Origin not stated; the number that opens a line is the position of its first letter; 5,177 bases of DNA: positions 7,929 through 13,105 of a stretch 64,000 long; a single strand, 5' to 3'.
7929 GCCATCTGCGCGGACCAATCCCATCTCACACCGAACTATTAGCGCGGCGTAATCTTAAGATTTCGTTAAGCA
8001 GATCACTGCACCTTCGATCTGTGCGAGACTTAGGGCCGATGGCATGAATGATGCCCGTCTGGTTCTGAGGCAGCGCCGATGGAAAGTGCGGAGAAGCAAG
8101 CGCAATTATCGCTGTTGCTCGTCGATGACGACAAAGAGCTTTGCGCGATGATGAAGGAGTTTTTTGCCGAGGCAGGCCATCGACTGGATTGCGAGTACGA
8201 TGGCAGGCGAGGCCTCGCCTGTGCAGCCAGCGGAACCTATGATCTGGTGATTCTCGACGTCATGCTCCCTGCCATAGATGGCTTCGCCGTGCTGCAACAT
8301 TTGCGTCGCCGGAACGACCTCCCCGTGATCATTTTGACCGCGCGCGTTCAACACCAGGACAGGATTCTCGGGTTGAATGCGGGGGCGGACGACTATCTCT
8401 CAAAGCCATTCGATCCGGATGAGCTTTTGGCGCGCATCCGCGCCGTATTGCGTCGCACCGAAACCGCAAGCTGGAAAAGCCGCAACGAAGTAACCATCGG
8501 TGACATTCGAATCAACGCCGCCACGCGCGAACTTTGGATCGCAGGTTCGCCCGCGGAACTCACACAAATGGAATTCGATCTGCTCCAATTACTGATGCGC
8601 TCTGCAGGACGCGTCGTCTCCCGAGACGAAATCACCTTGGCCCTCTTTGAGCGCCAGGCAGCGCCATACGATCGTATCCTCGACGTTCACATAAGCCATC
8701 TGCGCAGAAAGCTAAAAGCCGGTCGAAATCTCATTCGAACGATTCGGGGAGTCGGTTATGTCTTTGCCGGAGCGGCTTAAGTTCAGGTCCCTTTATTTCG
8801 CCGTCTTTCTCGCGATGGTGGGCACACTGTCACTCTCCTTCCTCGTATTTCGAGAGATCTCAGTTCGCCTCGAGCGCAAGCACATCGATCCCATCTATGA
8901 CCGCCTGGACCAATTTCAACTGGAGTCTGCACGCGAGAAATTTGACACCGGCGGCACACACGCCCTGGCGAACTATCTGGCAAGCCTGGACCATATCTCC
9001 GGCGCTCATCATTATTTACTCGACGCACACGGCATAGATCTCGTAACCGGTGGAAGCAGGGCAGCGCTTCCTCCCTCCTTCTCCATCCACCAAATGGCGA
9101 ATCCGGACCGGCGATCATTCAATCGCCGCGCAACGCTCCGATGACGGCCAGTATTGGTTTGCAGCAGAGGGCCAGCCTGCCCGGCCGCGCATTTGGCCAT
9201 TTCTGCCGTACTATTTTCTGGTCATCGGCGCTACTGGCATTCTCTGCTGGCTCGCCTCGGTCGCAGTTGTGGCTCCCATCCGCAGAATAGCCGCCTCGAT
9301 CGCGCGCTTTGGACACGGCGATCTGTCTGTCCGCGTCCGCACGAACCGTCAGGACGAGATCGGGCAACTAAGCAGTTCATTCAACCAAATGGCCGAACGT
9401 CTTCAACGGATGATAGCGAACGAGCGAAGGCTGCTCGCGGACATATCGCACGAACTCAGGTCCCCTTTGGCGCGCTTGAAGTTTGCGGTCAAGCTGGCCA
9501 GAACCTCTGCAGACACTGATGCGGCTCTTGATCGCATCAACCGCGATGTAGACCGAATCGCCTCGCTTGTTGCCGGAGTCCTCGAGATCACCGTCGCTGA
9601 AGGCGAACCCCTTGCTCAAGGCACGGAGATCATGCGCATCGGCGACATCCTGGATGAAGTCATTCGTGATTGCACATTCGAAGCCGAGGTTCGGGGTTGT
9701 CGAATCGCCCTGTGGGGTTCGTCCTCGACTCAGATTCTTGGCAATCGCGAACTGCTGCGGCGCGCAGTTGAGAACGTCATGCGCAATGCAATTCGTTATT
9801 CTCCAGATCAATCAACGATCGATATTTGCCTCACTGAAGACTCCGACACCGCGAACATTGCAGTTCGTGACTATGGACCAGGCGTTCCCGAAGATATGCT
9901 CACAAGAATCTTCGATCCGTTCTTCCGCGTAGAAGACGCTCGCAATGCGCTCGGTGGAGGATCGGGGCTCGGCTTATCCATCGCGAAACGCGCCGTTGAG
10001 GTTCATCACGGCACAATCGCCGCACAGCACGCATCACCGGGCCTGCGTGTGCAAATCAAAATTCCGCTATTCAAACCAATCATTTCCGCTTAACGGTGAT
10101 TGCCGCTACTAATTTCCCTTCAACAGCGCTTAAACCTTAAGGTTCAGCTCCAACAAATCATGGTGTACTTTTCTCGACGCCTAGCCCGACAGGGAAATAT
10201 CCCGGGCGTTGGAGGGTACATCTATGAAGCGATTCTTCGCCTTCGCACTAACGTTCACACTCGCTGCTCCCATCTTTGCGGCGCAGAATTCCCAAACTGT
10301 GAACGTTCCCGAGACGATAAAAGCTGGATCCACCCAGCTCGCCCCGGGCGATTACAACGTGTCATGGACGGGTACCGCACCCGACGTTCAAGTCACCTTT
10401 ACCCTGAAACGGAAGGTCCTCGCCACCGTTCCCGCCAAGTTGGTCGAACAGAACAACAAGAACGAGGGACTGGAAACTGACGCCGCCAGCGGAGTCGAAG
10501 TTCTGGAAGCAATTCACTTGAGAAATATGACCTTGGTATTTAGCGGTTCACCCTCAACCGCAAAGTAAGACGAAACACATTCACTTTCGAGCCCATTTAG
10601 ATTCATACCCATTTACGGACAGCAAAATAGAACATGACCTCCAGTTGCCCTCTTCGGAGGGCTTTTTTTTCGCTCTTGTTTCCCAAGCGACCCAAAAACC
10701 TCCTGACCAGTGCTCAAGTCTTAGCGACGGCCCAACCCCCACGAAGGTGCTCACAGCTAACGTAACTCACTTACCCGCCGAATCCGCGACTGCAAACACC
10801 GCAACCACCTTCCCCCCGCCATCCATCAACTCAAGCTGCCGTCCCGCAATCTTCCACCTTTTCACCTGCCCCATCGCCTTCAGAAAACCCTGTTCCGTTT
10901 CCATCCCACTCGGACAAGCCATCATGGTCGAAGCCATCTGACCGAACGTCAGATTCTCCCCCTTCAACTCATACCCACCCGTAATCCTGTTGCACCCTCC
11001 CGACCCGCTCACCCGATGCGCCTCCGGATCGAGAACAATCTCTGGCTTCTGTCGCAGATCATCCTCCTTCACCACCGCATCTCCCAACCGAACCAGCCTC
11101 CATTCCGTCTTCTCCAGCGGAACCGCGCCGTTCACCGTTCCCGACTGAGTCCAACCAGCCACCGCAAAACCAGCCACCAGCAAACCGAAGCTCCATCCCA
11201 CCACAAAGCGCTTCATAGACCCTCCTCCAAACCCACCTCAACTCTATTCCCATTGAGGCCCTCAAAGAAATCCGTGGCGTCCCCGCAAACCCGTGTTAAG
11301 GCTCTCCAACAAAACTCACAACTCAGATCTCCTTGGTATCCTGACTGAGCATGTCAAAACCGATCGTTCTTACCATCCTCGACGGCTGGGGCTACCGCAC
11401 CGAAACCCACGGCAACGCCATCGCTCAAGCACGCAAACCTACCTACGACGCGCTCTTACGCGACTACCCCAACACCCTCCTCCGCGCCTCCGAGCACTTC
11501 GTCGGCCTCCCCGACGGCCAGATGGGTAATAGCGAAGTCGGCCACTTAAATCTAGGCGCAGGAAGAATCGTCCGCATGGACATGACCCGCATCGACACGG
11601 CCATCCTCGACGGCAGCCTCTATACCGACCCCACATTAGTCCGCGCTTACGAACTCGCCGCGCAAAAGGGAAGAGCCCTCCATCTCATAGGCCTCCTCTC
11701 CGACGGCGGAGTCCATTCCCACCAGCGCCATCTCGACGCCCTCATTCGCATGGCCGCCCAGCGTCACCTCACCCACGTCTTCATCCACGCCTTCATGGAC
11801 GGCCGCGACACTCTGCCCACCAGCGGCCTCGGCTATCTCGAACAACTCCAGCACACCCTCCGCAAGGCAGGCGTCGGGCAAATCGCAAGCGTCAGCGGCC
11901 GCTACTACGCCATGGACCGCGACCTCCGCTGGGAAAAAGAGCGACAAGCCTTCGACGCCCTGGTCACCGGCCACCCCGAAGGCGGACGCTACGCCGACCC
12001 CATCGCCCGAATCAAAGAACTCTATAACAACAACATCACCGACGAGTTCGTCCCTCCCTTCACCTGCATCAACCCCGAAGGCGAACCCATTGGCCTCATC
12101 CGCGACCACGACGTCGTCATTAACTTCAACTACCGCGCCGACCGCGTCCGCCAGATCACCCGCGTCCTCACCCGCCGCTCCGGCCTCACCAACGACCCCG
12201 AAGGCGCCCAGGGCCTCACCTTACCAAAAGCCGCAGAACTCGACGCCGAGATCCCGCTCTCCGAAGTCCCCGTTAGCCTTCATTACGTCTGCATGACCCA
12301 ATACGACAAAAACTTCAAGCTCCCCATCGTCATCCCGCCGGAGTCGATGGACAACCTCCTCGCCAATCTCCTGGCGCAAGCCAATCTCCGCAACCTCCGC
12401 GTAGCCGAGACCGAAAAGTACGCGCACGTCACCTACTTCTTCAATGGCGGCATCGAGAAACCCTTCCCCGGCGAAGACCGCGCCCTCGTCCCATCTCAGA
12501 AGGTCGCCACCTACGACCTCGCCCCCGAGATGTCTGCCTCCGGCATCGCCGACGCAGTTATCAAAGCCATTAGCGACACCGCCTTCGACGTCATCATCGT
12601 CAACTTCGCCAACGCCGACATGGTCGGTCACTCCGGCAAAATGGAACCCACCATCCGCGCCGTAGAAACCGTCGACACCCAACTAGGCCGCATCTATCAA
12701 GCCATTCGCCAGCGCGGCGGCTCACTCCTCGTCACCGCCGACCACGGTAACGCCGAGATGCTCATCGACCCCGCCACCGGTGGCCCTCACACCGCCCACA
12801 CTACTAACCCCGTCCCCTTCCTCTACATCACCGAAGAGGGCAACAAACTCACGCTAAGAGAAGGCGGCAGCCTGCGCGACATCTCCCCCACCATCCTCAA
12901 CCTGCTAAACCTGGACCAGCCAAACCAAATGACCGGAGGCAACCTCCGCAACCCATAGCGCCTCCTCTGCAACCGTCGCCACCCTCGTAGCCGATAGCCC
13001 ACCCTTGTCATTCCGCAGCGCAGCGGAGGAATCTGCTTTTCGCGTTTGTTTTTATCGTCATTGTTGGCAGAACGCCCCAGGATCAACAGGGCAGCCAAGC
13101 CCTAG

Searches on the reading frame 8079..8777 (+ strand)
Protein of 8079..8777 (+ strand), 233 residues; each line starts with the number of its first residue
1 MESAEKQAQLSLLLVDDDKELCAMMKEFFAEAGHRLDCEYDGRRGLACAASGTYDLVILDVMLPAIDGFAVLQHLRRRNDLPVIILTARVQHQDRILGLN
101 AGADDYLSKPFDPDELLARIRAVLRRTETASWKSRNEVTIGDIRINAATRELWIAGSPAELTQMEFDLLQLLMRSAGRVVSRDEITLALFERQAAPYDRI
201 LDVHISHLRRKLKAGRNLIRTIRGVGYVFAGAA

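Call 16: search_protein_families(library=pfam, proteins=[window:8079-8777:+])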
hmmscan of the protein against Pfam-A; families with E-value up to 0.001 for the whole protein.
window:8079-8777:+ (233 aa): 2 families
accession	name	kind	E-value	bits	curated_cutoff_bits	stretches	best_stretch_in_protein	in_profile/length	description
PF00072.30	Response_reg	-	2.2e-27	95.9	30.2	1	13-121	2-111/111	Response regulator receiver domain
PF00486.34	Trans_reg_C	-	4.8e-23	81.5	26.2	1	157-229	2-77/77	Transcriptional regulatory protein, C terminal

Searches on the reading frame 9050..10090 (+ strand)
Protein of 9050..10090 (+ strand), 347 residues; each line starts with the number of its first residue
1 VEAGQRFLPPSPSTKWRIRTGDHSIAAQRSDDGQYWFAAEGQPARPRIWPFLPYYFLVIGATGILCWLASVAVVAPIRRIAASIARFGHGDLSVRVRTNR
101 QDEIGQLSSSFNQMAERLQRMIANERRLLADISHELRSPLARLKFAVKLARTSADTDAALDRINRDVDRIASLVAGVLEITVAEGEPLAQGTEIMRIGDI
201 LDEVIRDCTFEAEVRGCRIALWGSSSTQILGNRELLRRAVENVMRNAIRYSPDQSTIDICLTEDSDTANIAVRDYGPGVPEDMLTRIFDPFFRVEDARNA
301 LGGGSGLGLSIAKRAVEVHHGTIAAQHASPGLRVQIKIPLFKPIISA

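Call 16: search_protein_families(library=pfam, proteins=[window:9050-10090:+])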
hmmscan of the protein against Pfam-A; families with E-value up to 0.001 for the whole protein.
window:9050-10090:+ (347 aa): 4 families
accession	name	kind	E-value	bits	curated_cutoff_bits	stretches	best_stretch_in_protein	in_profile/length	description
PF02518.31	HATPase_c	-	2.4e-24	86.4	26.4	1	232-340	2-109/111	Histidine kinase-, DNA gyrase B-, and HSP90-like ATPase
PF00672.30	HAMP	-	9e-17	61.6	25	1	73-119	6-52/53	HAMP domain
PF00512.31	HisKA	-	2.1e-11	44.1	26.9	1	126-180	3-60/66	His Kinase A (phospho-acceptor) domain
PF13581.12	HATPase_c_2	-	0.00022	21.7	27.4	1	236-316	32-109/127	Histidine kinase-like ATPase domain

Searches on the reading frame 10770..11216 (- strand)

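Call 17: search_protein_families(library=pfam, proteins=[window:10770-11216:-])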
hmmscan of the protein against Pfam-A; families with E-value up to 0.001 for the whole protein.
window:10770-11216:- (149 aa): 1 family
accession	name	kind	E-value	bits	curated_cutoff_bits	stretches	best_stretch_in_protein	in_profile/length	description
PF03724.22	META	-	1.1e-28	99.9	24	1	33-141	3-108/109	META domain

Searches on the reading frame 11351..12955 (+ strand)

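Call 17: search_protein_families(library=pfam, proteins=[window:11351-12955:+])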
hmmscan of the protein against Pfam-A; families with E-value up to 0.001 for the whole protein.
window:11351-12955:+ (535 aa): 3 families
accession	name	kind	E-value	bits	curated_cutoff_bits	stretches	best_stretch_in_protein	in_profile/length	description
PF01676.23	Metalloenzyme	-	2.8e-81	273.2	24.3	1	3-522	1-251/252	Metalloenzyme superfamily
PF06415.18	iPGM_N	-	2.1e-75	253.4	27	1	81-320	1-217/217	BPG-independent PGAM N-terminus (iPGM_N)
PF01663.27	Phosphodiest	-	1.1e-05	25.6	23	1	407-470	157-224/342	Type I phosphodiesterase / nucleotide pyrophosphatase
